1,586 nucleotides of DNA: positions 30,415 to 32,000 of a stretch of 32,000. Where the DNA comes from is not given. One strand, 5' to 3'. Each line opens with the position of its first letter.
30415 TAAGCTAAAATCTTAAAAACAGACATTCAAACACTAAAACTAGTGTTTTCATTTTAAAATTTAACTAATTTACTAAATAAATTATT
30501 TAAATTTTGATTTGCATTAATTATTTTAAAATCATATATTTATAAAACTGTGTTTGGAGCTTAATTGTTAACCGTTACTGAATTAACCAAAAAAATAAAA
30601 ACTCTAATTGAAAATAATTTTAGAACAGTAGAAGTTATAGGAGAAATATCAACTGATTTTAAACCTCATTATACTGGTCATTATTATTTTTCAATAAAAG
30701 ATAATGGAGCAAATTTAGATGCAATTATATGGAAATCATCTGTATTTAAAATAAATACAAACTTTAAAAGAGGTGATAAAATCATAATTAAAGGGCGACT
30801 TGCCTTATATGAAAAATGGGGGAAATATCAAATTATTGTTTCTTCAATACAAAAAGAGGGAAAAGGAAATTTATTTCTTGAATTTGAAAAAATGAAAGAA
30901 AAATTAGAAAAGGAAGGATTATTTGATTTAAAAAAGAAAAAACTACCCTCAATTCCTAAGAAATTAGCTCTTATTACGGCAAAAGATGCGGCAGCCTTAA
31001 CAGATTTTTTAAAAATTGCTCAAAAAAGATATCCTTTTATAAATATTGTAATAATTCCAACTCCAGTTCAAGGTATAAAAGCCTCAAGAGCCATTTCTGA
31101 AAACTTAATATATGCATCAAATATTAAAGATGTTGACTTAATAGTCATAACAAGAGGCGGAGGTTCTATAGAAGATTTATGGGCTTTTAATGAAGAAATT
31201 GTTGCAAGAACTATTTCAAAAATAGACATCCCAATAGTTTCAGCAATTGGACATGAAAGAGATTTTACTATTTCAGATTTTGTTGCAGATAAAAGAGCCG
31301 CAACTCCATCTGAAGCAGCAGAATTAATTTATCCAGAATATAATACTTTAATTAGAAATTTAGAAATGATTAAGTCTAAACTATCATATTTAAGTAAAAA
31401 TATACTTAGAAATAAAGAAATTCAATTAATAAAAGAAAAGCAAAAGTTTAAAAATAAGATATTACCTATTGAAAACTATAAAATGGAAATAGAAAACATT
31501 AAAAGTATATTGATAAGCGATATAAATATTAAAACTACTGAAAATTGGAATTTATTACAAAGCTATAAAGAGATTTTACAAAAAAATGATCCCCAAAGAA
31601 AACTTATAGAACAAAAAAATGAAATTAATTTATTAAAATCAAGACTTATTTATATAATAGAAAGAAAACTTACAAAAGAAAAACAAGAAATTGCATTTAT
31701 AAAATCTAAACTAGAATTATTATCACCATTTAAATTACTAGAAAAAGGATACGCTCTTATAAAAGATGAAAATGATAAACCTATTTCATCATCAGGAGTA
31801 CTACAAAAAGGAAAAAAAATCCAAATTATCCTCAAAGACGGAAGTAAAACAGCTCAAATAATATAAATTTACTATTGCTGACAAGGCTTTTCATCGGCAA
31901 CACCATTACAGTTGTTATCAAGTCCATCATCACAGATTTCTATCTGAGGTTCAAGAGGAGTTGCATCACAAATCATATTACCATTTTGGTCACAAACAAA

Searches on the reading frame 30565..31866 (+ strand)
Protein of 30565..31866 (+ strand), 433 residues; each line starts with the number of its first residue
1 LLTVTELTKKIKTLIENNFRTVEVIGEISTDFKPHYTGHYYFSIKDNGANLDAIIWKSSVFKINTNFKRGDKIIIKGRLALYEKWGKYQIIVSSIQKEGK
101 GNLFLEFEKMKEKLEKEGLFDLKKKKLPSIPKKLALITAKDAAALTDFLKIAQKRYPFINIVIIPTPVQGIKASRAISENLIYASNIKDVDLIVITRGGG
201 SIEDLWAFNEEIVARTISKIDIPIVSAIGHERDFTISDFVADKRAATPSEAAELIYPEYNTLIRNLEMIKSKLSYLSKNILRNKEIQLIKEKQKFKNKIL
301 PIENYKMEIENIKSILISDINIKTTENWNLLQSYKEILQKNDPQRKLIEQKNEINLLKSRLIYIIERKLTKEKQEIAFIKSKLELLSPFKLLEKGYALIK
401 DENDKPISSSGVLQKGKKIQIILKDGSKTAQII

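Call 14: search_protein_families(library=pfam, proteins=[window:30565-31866:+])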
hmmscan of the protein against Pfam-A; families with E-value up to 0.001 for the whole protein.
window:30565-31866:+ (433 aa): 3 families
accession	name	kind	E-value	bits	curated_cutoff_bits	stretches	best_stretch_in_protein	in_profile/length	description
PF02601.20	Exonuc_VII_L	-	2.4e-87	293.8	35.9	1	123-430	6-314/315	Exonuclease VII, large subunit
PF13742.12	tRNA_anti_2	-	4e-24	85.1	27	1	2-96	1-95/95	OB-fold nucleic acid binding domain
PF01336.31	tRNA_anti-codon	-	1.1e-08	35.3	27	1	37-96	15-73/75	OB-fold nucleic acid binding domain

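Call 44: find_homologous_proteins(query=window:30565-31866:+, max_evalue=1e-60)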
Query window:30565-31866:+ (433 aa): 6812 proteins with E <= 1e-60 among 8000 candidates; the best 120 are listed.
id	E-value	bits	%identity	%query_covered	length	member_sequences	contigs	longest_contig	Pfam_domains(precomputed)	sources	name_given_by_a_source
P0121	7.7e-270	912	100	100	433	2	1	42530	PF02601.21,PF13742.13,PF01336.32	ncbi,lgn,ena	-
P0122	1.0e-243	826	90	100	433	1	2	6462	PF02601.21,PF13742.13,PF01336.32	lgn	-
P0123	7.2e-233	791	84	100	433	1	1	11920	PF02601.21,PF13742.13,PF01336.32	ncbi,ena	-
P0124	2.9e-212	723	78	100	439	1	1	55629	PF02601.21,PF13742.13,PF01336.32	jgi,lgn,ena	-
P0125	3.6e-207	706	77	100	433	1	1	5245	PF02601.21,PF13742.13,PF01336.32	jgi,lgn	jgi:exodeoxyribonuclease VII large subunit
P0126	5.8e-196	669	72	100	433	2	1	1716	PF02601.21,PF13742.13,PF01336.32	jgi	-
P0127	4.2e-193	660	72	100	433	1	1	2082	PF02601.21,PF13742.13,PF01336.32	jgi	-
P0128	9.7e-160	550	92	63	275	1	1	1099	PF02601.21,PF13742.13,PF01336.32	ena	-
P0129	4.8e-145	502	54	100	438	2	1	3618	PF02601.21,PF13742.13,PF01336.32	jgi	-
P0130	1.3e-126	441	59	85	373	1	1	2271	PF02601.21,PF13742.13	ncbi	-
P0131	5.1e-125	436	51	100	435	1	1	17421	PF02601.21,PF13742.13,PF01336.32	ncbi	-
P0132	1.6e-102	362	44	98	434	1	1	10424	PF02601.21,PF13742.13,PF01336.32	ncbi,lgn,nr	ncbi:exodeoxyribonuclease VII large subunit [bacterium]|nr:exodeoxyribonuclease VII large subunit [b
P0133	2.2e-101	358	45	98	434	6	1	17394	PF02601.21,PF13742.13,PF01336.32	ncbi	-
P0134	3.9e-87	311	40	100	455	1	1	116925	PF02601.21,PF13742.13,PF01336.32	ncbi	-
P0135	1.8e-86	309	39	100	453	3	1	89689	PF02601.21,PF13742.13,PF01336.32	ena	-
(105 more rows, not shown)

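Call 45: find_encoding_contigs(protein=P0121, flank=10000, max_places=6)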
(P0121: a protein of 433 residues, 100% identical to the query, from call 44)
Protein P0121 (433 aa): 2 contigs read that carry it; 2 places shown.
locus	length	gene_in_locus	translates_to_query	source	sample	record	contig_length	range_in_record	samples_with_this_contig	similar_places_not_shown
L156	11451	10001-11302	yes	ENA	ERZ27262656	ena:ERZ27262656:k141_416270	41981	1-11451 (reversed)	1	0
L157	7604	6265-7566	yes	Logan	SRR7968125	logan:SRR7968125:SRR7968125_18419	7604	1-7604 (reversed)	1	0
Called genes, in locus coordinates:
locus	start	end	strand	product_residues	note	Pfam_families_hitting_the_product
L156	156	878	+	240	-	PF00578:AhpC-TSA, PF08534:Redoxin, PF10417:1-cysPrx_C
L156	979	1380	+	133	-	PF01475:FUR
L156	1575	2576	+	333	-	PF00933:Glyco_hydro_3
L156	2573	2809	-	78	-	-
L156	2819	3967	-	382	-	PF02322:Cyt_bd_oxida_II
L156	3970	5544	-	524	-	PF01654:Cyt_bd_oxida_I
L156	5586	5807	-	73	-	PF14899:DUF4492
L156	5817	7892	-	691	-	-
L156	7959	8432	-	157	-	PF08534:Redoxin, PF00578:AhpC-TSA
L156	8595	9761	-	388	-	PF07719:TPR_2 (weak)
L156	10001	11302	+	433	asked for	PF13742:tRNA_anti_2, PF01336:tRNA_anti-codon, PF02601:Exonuc_VII_L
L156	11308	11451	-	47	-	?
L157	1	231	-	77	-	?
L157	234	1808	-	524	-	PF01654:Cyt_bd_oxida_I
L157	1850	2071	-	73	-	PF14899:DUF4492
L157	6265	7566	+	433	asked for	PF13742:tRNA_anti_2, PF01336:tRNA_anti-codon, PF02601:Exonuc_VII_L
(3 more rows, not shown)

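Call 46: find_encoding_contigs(protein=P0122, flank=7000, max_places=4)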
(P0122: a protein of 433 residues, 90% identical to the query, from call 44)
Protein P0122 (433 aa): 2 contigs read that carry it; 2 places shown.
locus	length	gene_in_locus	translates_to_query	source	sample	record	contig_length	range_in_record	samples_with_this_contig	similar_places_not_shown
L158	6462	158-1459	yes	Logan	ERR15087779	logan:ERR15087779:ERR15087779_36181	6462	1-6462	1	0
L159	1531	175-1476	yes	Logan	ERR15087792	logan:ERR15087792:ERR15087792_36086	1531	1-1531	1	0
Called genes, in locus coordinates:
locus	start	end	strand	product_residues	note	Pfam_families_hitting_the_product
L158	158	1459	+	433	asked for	PF13742:tRNA_anti_2, PF01336:tRNA_anti-codon, PF02601:Exonuc_VII_L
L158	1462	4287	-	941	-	PF11617:Cu-binding_MopE (faint), PF01839:FG-GAP (faint), PF13517:FG-GAP_3 (weak)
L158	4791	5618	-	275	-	PF01678:DAP_epimerase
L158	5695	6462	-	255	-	?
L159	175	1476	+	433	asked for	PF13742:tRNA_anti_2, PF01336:tRNA_anti-codon, PF02601:Exonuc_VII_L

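Call 48: find_encoding_contigs(protein=P0123, flank=10000, max_places=3)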
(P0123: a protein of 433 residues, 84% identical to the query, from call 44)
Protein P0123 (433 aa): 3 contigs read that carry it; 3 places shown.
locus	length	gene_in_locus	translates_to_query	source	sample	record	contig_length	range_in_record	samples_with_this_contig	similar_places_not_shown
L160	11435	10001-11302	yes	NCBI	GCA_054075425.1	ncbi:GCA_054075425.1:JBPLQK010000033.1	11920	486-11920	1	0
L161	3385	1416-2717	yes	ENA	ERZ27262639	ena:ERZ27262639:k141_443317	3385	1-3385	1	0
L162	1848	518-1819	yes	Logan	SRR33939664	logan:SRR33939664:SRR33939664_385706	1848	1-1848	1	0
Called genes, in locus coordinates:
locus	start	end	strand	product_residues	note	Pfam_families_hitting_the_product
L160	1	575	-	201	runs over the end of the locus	PF02663:FmdE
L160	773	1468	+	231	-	PF00027:cNMP_binding, PF13545:HTH_Crp_2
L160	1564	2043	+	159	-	-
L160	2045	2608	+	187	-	PF03773:ArsP_1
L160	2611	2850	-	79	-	-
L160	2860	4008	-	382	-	PF02322:Cyt_bd_oxida_II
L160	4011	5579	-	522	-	PF01654:Cyt_bd_oxida_I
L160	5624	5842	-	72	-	PF14899:DUF4492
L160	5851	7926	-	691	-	-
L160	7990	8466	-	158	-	PF08534:Redoxin, PF00578:AhpC-TSA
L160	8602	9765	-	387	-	PF07719:TPR_2 (weak)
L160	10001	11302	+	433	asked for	PF13742:tRNA_anti_2, PF01336:tRNA_anti-codon, PF02601:Exonuc_VII_L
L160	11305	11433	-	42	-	?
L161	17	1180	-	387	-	PF07719:TPR_2 (weak)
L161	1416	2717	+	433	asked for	PF13742:tRNA_anti_2, PF01336:tRNA_anti-codon, PF02601:Exonuc_VII_L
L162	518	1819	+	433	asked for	PF13742:tRNA_anti_2, PF01336:tRNA_anti-codon, PF02601:Exonuc_VII_L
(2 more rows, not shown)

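Call 49: find_encoding_contigs(protein=P0124, flank=10000, max_places=3)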
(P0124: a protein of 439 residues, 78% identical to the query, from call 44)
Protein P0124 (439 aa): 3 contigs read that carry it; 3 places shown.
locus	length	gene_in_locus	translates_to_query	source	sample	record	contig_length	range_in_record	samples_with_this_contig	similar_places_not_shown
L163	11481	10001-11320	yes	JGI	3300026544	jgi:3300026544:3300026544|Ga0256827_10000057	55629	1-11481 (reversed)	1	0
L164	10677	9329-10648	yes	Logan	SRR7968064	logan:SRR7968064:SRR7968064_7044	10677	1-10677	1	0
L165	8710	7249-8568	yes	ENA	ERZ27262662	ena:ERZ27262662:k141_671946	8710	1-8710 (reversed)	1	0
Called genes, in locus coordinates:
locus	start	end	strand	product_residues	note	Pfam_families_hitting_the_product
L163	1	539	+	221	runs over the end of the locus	-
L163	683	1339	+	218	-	-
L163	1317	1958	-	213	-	PF02581:TMP-TENI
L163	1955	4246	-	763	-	PF13174:TPR_6 (faint), PF01464:SLT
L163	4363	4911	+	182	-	-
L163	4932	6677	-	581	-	-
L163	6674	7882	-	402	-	PF01266:DAO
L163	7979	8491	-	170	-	PF01478:Peptidase_A24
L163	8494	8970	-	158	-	-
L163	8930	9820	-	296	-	-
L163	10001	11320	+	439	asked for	PF13742:tRNA_anti_2, PF01336:tRNA_anti-codon (weak), PF02601:Exonuc_VII_L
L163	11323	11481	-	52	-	?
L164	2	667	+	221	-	?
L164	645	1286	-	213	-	PF02581:TMP-TENI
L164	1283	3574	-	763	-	PF13174:TPR_6 (faint), PF01464:SLT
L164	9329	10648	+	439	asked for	PF13742:tRNA_anti_2, PF01336:tRNA_anti-codon (weak), PF02601:Exonuc_VII_L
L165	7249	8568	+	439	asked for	PF13742:tRNA_anti_2, PF01336:tRNA_anti-codon (weak), PF02601:Exonuc_VII_L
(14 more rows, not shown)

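Call 78: list_cluster_members(proteins=[P0121, P0241, P0242, P0123])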
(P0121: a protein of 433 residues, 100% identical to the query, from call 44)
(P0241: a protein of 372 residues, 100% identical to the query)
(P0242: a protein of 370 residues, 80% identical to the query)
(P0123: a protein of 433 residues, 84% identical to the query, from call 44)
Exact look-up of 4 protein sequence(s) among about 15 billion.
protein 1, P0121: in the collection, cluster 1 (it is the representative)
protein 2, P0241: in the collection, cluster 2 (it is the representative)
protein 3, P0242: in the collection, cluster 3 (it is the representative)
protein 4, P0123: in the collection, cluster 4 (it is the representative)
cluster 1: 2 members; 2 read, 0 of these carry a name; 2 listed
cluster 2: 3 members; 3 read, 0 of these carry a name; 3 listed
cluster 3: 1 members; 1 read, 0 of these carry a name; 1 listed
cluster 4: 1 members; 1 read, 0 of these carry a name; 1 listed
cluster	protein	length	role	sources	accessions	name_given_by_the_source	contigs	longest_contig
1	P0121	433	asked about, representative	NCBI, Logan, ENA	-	-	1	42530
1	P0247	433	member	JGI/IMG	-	-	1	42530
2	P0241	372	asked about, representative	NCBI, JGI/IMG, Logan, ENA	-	-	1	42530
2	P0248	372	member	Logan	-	-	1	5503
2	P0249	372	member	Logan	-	-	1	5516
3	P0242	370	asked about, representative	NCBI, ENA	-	-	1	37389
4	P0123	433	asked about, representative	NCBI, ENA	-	-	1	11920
